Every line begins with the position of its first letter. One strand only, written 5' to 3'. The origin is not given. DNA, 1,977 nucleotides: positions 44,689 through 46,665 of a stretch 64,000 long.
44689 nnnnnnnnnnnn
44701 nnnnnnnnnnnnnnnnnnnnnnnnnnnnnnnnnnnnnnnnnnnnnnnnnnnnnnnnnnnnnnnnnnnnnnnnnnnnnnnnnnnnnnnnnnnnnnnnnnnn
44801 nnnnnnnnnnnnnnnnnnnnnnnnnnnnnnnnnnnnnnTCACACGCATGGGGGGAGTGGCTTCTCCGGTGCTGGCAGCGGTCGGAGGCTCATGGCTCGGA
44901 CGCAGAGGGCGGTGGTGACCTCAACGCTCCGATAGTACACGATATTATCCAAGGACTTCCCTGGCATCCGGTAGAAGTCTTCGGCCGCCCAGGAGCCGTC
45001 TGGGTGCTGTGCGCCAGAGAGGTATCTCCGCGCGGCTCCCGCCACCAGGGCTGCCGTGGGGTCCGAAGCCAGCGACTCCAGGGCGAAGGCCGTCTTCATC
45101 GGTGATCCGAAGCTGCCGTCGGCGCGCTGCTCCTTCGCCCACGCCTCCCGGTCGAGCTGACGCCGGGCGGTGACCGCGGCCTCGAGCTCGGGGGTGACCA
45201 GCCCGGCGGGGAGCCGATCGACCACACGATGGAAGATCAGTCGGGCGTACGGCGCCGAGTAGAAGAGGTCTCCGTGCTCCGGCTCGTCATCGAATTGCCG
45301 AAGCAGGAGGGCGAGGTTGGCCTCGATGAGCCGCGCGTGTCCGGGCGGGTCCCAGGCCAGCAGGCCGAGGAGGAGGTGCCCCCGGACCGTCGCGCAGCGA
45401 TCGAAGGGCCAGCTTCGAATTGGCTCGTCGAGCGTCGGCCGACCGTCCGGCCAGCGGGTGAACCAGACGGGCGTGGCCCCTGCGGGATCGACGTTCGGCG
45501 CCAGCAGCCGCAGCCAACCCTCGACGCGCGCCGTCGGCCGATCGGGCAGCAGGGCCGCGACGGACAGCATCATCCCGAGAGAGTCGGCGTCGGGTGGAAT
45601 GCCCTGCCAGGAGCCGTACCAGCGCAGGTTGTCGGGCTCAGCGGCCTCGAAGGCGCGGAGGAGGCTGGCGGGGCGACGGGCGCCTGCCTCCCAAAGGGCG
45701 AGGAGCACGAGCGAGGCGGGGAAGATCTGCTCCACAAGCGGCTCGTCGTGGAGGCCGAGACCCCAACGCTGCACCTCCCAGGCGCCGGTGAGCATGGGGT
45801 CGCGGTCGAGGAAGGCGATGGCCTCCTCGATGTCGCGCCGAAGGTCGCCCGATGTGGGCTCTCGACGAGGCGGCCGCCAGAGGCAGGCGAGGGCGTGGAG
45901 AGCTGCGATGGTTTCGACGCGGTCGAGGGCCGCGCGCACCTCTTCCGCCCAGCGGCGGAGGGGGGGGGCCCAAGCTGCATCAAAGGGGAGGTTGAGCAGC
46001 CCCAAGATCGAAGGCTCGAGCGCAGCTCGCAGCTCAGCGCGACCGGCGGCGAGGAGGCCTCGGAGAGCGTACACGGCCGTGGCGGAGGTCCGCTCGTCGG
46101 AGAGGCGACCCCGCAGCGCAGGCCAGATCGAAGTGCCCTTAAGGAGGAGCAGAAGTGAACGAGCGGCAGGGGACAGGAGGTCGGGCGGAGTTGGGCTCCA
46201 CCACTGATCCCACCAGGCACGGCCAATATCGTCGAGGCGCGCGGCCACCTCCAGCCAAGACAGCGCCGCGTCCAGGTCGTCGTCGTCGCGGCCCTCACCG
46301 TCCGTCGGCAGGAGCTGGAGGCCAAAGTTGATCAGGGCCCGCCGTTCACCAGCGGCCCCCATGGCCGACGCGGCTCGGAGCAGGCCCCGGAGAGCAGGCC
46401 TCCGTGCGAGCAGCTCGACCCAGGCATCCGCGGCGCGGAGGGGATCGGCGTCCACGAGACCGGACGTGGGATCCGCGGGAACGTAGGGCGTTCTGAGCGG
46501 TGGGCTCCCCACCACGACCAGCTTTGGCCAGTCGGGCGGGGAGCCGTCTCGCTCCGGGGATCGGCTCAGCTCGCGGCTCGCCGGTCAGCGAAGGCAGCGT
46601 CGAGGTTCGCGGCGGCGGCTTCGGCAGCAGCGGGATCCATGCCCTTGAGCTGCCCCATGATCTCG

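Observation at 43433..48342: Candidate uncharacterised peptide-modification (RiPP-like) cassette: leader-like peptide + alpha/alpha-toroid repeat enzyme + adenylate cyclase, divergent from an RRE-M50 protease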

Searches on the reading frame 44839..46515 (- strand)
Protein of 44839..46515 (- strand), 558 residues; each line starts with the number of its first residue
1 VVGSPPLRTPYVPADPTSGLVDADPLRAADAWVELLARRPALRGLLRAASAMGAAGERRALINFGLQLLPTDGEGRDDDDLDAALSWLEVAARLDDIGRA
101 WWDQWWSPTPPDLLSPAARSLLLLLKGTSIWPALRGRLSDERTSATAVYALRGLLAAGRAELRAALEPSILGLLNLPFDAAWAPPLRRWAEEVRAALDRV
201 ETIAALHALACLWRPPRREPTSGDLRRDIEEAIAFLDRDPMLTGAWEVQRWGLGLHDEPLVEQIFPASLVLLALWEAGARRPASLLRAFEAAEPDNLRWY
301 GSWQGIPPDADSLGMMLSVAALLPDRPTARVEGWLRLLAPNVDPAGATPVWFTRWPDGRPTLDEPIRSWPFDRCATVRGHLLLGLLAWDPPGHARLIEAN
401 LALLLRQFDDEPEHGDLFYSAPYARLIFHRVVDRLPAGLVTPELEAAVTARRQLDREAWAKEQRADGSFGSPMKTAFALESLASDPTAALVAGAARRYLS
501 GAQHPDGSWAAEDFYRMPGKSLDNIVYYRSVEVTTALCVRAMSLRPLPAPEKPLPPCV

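Call 7: search_protein_families(library=pfam, proteins=[window:44839-46515:-], max_evalue=0.1)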
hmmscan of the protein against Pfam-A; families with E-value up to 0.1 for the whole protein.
window:44839-46515:- (558 aa): 0 families

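Call 8: search_protein_families(library=ncbifam, proteins=[window:44839-46515:-], max_evalue=0.1)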
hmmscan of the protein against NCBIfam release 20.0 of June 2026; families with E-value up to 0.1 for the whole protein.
window:44839-46515:- (558 aa): 1 family
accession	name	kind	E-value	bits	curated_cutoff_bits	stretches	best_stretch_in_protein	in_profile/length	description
TIGR01787.1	squalene_cyclas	subfamily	0.022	13.4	322.7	0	470-514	545-592/622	squalene/oxidosqualene cyclases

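Call 11: find_homologous_proteins(query=window:44839-46515:-)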
Query window:44839-46515:- (558 aa): 6 proteins with E <= 0.001 among 8000 candidates.
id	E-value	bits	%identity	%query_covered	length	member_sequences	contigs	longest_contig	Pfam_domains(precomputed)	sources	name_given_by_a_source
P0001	0.0e+0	1134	100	91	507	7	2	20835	-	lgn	-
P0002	4.3e-51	192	39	65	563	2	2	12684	-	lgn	-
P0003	1.2e-43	168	40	58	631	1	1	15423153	-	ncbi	ncbi:hypothetical protein WME91_39545 [Sorangium sp. So ce269]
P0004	1.2e-40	158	33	77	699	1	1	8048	-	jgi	jgi:hypothetical protein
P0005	1.2e-35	141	34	61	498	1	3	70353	-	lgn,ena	-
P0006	5.5e-20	90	29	60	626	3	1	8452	-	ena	-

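Call 18: find_encoding_contigs(protein=P0003, flank=10000, max_places=3)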
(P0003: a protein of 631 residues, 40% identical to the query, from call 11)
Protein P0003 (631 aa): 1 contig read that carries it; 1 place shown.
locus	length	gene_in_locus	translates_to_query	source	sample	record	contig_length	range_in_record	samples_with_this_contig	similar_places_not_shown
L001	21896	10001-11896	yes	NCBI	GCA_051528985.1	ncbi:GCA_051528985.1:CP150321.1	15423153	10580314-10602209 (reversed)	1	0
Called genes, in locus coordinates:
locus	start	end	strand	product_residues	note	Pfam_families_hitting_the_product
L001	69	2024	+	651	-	PF00069:Pkinase, PF07714:PK_Tyr_Ser-Thr, PF01636:APH (faint), PF06293:Kdo (weak), PF00072:Response_reg, PF00211:Guanylate_cyc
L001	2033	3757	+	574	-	PF16697:Yop-YscD_cpl, PF00498:FHA, PF00512:HisKA (faint), PF01590:GAF, PF13185:GAF_2, PF13492:GAF_3, PF02518:HATPase_c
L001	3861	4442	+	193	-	PF02441:Flavoprotein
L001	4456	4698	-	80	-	-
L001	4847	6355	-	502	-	-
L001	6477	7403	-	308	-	-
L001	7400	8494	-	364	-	PF00067:p450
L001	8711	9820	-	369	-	PF00067:p450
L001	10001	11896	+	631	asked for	-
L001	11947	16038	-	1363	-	PF00069:Pkinase, PF07714:PK_Tyr_Ser-Thr, PF00211:Guanylate_cyc, PF13191:AAA_16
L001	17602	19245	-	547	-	PF00732:GMC_oxred_N (faint), PF01266:DAO (faint), PF07992:Pyr_redox_2 (faint), PF13450:NAD_binding_8 (faint), PF05199:GMC_oxred_C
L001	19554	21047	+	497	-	PF05935:Arylsulfotrans, PF14269:Arylsulfotran_2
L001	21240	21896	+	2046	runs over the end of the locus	PF00069:Pkinase, PF07714:PK_Tyr_Ser-Thr, PF13191:AAA_16, PF01590:GAF, PF13185:GAF_2, PF13492:GAF_3, PF00512:HisKA, PF02518:HATPase_c, +2 more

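Call 19: find_encoding_contigs(protein=P0002, flank=10000, max_places=3)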
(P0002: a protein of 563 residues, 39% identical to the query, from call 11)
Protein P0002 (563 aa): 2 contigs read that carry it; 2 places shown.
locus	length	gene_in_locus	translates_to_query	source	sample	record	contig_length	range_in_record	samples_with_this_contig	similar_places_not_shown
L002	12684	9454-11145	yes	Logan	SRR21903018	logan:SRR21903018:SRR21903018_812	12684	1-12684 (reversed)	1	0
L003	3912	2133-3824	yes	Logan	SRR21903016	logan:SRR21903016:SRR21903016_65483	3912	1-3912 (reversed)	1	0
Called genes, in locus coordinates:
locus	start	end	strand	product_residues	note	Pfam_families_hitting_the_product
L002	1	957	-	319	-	?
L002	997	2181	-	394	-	PF10609:ParA (weak), PF13614:AAA_31, PF01656:CbiA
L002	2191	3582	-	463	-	PF13629:T2SS-T3SS_pil_N, PF00263:Secretin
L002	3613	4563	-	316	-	PF08666:SAF (weak), PF16976:RcpC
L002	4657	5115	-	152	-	PF01478:Peptidase_A24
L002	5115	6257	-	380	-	PF01612:DNA_pol_A_exo1, PF00570:HRDC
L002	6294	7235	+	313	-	-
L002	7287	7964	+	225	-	PF01712:dNK, PF02223:Thymidylate_kin, PF13191:AAA_16 (weak), PF13238:AAA_18 (faint)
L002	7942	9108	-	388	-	PF02163:Peptidase_M50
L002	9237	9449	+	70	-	PF14407:Frankia_peptide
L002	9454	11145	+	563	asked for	-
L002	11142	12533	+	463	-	PF00211:Guanylate_cyc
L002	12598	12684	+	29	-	?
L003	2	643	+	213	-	?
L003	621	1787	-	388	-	PF02163:Peptidase_M50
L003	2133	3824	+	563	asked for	-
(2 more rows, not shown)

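Call 20: find_encoding_contigs(protein=P0004, flank=10000, max_places=3)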
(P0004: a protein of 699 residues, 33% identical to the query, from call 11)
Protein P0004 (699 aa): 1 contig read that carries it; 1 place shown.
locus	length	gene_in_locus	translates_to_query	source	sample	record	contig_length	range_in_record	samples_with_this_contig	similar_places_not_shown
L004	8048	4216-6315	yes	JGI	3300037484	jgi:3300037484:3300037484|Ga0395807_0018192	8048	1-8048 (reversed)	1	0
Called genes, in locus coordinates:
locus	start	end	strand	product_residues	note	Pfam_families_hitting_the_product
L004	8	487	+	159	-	PF02517:Rce1-like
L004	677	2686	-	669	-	PF00112:Peptidase_C1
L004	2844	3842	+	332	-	-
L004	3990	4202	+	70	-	PF14407:Frankia_peptide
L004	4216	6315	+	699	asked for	-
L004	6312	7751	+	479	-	PF00211:Guanylate_cyc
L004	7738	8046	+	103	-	?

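Call 21: find_encoding_contigs(protein=P0005, flank=10000, max_places=3)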
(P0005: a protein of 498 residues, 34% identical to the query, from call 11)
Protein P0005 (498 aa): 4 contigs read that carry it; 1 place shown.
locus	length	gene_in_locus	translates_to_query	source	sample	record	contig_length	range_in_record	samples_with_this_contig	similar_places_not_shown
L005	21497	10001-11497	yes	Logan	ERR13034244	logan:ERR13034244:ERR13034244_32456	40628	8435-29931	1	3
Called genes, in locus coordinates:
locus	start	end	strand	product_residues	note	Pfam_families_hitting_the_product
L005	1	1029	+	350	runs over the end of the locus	PF00195:Chal_sti_synt_N, PF08392:FAE1_CUT1_RppA, PF08545:ACP_syn_III (faint), PF02797:Chal_sti_synt_C, PF08541:ACP_syn_III_C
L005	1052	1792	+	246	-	PF00378:ECH_1, PF16113:ECH_2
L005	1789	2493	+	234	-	-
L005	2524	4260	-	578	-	-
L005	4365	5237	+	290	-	PF00142:Fer4_NifH, PF01656:CbiA, PF02374:ArsA_ATPase (weak), PF06564:CBP_BcsQ (weak), PF09140:MipZ (weak), PF10609:ParA, PF13614:AAA_31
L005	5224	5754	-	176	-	-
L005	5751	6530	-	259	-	-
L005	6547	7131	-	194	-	-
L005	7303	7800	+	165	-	PF00027:cNMP_binding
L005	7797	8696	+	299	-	-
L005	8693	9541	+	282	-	PF22814:WelO5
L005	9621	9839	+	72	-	PF14407:Frankia_peptide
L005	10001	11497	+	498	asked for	-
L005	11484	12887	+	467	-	PF00211:Guanylate_cyc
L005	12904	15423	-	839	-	PF16697:Yop-YscD_cpl, PF00498:FHA, PF00005:ABC_tran, PF13304:AAA_21 (faint), PF01061:ABC2_membrane, PF12698:ABC2_membrane_3 (weak)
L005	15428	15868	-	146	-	-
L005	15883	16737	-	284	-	-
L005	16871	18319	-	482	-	PF00027:cNMP_binding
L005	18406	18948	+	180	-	-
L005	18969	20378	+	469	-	PF00515:TPR_1 (faint), PF07719:TPR_2 (faint), PF13174:TPR_6 (faint), PF13432:TPR_16 (weak), PF14559:TPR_19 (weak), PF14559:TPR_19 (weak), PF23914:TPR_CcmH_CycH (weak), PF14559:TPR_19, +6 more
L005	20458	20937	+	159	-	PF02082:Rrf2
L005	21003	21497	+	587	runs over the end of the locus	PF11617:Cu-binding_MopE, PF14312:FG-GAP_2 (faint), PF01839:FG-GAP, PF13517:FG-GAP_3 (weak), PF01839:FG-GAP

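Call 22: find_encoding_contigs(protein=P0006, flank=10000, max_places=3)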
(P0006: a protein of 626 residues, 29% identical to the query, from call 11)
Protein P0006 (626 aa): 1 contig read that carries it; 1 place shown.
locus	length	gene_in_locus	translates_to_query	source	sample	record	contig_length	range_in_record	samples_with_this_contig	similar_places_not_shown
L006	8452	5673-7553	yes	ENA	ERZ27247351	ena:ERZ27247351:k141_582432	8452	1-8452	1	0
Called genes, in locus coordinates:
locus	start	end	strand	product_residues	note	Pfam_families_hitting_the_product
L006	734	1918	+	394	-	-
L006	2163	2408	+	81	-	-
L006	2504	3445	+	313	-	-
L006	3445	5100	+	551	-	PF00027:cNMP_binding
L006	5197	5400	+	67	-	-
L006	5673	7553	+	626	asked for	-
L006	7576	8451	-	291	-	?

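Call 27: search_protein_representatives(protein=window:44839-46515:-)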
Query: 558 residues. Proteins with E-value up to 0.001 (for the whole library): 228; up to 1e-10: 155; up to 1e-30: 44. The best 150 are listed.
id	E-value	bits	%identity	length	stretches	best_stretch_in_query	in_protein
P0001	0.0e+00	1134.4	100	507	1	52-558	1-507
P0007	4.3e-50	187.3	40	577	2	208-543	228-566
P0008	4.7e-49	183.9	38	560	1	181-542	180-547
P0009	5.2e-49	183.8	40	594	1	187-543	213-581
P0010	7.1e-49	183.3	37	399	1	206-543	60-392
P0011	1.2e-48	182.6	36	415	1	185-542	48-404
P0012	5.3e-48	180.5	37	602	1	41-543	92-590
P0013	1.2e-47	179.3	38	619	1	225-544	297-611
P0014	2.5e-47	178.2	38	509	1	30-543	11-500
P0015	7.1e-47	176.7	38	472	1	184-543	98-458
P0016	1.2e-46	176.0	38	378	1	197-544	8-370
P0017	4.3e-46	174.2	37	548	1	208-541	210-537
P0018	3.5e-43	164.5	37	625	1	97-544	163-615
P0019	3.6e-43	164.5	36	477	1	158-543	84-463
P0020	1.1e-42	162.9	41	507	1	101-543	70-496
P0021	1.5e-42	162.5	36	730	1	226-544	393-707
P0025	2.3e-39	151.9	38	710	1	228-542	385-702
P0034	7.4e-37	143.7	31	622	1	57-544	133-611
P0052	1.2e-28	116.5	33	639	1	225-545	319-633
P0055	3.3e-28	115.1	31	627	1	189-542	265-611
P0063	4.3e-26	108.1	31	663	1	207-543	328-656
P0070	2.8e-23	98.8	30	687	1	224-543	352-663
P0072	3.1e-23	98.7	34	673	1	229-542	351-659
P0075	1.0e-22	97.0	30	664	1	216-553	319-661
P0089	1.5e-17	79.9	29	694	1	223-543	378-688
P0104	1.5e-15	73.3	28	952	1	229-543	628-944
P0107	3.3e-15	72.2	24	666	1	224-543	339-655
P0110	7.2e-15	71.0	27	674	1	218-542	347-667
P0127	7.0e-14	67.8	27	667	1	228-542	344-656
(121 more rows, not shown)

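Call 30: search_solved_structures(query=A3, max_evalue=10)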
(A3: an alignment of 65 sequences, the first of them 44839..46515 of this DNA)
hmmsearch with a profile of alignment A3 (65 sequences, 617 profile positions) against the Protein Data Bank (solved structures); distinct sequences matched with E-value up to 10: 84 (the best 60 are shown).
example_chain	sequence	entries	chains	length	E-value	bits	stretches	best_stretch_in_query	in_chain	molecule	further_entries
3sqc_A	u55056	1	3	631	6.8e-22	81.6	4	529-576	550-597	SQUALENE--HOPENE CYCLASE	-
2sqc_A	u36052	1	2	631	6.9e-22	81.5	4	529-576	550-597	SQUALENE-HOPENE CYCLASE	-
1gsz_A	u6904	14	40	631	1.2e-21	80.7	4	529-576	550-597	SQUALENE--HOPENE CYCLASE | SQUALENE-HOPENE CYCLASE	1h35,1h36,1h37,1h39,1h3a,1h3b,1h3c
7xr7_A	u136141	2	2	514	7.9e-21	78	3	485-573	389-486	SQHop_cyclase_C domain-containing protein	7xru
7xq4_A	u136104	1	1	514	7.9e-21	78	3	485-573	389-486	SQHop_cyclase_C domain-containing protein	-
7xqz_A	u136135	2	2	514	1.1e-20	77.6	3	485-573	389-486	SQHop_cyclase_C domain-containing protein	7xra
8zg1_A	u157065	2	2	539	1.6e-20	77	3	485-573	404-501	Squalene cyclase C-terminal domain-containing protein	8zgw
8zg5_A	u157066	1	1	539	2.2e-20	76.6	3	485-573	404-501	Squalene cyclase C-terminal domain-containing protein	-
8zg0_A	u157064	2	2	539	2.5e-20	76.4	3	485-573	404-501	Squalene cyclase C-terminal domain-containing protein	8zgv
8pak_A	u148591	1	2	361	5.1e-12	49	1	277-586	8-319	Squalene--hopene cyclase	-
1w6k_A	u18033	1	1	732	3.4e-10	42.9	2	488-571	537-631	LANOSTEROL SYNTHASE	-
1w6j_A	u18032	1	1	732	4.2e-10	42.6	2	488-571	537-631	LANOSTEROL SYNTHASE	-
8j5z_A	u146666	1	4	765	1.4e-09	40.9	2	525-572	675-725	Terpene cyclase/mutase family member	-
8paj_A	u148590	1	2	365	9.3e-09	38.2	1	435-586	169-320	Squalene-hopene/tetraprenyl-beta-curcumene cyclase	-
9mhs_B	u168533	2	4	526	8e-07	31.8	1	557-603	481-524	Drimenol Synthase | Haloacid dehalogenase superfamily, subfamily IA, variant 3 with third motif having DD or E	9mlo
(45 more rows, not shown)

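Call 31: search_protein_families(library=pfam, alignment_id=A3, max_evalue=0.01)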
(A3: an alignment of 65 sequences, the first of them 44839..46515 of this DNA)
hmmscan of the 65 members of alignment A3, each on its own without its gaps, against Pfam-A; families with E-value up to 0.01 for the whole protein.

A. member 1, window:44839-46515:- (558 aa): 0 families

B. families by the number of members that match (of 65 scanned): 11 families
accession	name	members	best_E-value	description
PF13243.12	SQHop_cyclase_C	21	6.3e-06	Squalene-hopene cyclase C-terminal domain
PF00348.22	polyprenyl_synt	6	3.7e-19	Polyprenyl synthetase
PF07678.20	TED_complement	2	0.0022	A-macroglobulin TED domain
PF08241.18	Methyltransf_11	1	2.9e-21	Methyltransferase domain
PF13649.12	Methyltransf_25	1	7.9e-21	Methyltransferase domain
PF13847.12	Methyltransf_31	1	1.7e-14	Methyltransferase domain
PF08242.18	Methyltransf_12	1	2.3e-14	Methyltransferase domain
PF01209.24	Ubie_methyltran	1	3e-14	ubiE/COQ5 methyltransferase family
PF13489.12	Methyltransf_23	1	2.3e-12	Methyltransferase domain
PF16220.10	DUF4880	1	0.0044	Domain of unknown function (DUF4880)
PF02668.22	TauD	1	0.0079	Taurine catabolism dioxygenase TauD, TfdA family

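Call 32: predict_structure(alignment_id=A3)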
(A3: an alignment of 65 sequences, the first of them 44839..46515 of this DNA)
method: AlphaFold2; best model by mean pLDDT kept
length: 558 residues; sequences in the alignment: 65
mean_pLDDT: 87.9   pTM: 0.88
mean pLDDT of the five models: 87.9, 87.3, 86.7, 86.7, 86.0
residues with pLDDT >= 90: 357; 70-90: 148; 50-70: 22; < 50: 31
segments of 3 or more residues with pLDDT < 50: 1-28, 556-558
pLDDT, mean of each block of 10 residues (from residue 1): 35 39 47 72 86 82 82 77 90 89 80 80 92 90 85 91 93 92 90 90 89 81 95 98 97 93 97 97 96 92 94 98 97 96 96 95 74 95 98 98 95 86 97 98 98 96 94 98 92 94 97 95 93 98 78 50
secondary structure, 60 per line:
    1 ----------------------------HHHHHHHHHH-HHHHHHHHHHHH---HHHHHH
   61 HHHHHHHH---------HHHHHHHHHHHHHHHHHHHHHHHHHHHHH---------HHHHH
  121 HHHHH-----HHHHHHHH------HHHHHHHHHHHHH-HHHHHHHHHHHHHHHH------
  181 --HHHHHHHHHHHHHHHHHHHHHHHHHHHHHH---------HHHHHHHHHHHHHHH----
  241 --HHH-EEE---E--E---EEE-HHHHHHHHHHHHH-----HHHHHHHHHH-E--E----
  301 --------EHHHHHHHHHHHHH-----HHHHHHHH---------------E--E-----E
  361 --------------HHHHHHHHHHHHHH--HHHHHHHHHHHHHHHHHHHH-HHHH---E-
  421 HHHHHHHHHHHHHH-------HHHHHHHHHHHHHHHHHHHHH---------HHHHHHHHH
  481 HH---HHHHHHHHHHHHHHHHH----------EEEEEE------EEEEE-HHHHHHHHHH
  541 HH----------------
elements in order: H29-38 H40-51 H55-68 H78-106 H116-125 H131-138 H145-157 H159-174 H183-212 H222-236 E247-249 E260-262 H264-276 H282-291 H310-322 H328-335 H375-388 H391-410 H412-415 H421-434 H442-462 H472-482 H486-502 E513-518 E525-529 H531-542

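Call 35: search_protein_families(library=pfam, proteins=[P0013, P0018, P0021, P0025, P0034, P0063, P0075, P0104, P0107, P0127], max_evalue=0.01)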
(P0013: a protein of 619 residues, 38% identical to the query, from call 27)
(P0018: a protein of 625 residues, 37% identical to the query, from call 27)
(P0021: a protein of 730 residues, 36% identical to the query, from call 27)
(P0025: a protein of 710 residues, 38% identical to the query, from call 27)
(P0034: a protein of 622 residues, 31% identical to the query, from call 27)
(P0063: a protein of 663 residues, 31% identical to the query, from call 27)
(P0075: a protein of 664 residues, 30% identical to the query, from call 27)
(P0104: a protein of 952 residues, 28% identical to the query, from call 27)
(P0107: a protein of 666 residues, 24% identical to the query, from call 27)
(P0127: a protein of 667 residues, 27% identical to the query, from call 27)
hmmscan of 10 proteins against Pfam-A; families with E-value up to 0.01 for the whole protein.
P0013 (619 aa): 0 families

P0018 (625 aa): 1 family
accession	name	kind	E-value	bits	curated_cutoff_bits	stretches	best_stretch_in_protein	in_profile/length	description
PF13243.12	SQHop_cyclase_C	-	5.2e-05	22.9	26.1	1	543-605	245-308/319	Squalene-hopene cyclase C-terminal domain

P0021 (730 aa): 0 families

P0025 (710 aa): 0 families

P0034 (622 aa): 0 families

P0063 (663 aa): 1 family
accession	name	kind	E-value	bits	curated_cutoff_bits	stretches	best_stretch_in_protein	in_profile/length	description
PF00348.22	polyprenyl_synt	-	7.2e-14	52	27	1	55-248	21-221/251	Polyprenyl synthetase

P0075 (664 aa): 0 families

P0104 (952 aa): 7 families
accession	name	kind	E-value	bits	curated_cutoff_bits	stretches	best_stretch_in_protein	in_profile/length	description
PF08241.18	Methyltransf_11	-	2.9e-21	76.3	21.2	1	58-155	1-94/95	Methyltransferase domain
PF13649.12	Methyltransf_25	-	7.9e-21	75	27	1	57-152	1-97/97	Methyltransferase domain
PF13847.12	Methyltransf_31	-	1.7e-14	54.2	27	1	57-160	7-113/145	Methyltransferase domain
PF08242.18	Methyltransf_12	-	2.3e-14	54.3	30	1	58-154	1-98/98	Methyltransferase domain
PF01209.24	Ubie_methyltran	-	3e-14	53.4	20.1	1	55-164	49-159/233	ubiE/COQ5 methyltransferase family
PF13489.12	Methyltransf_23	-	2.3e-12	47.4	27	1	51-167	20-128/164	Methyltransferase domain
PF13243.12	SQHop_cyclase_C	-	1.7e-05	24.5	26.1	1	688-915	49-289/319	Squalene-hopene cyclase C-terminal domain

P0107 (666 aa): 0 families

P0127 (667 aa): 0 families
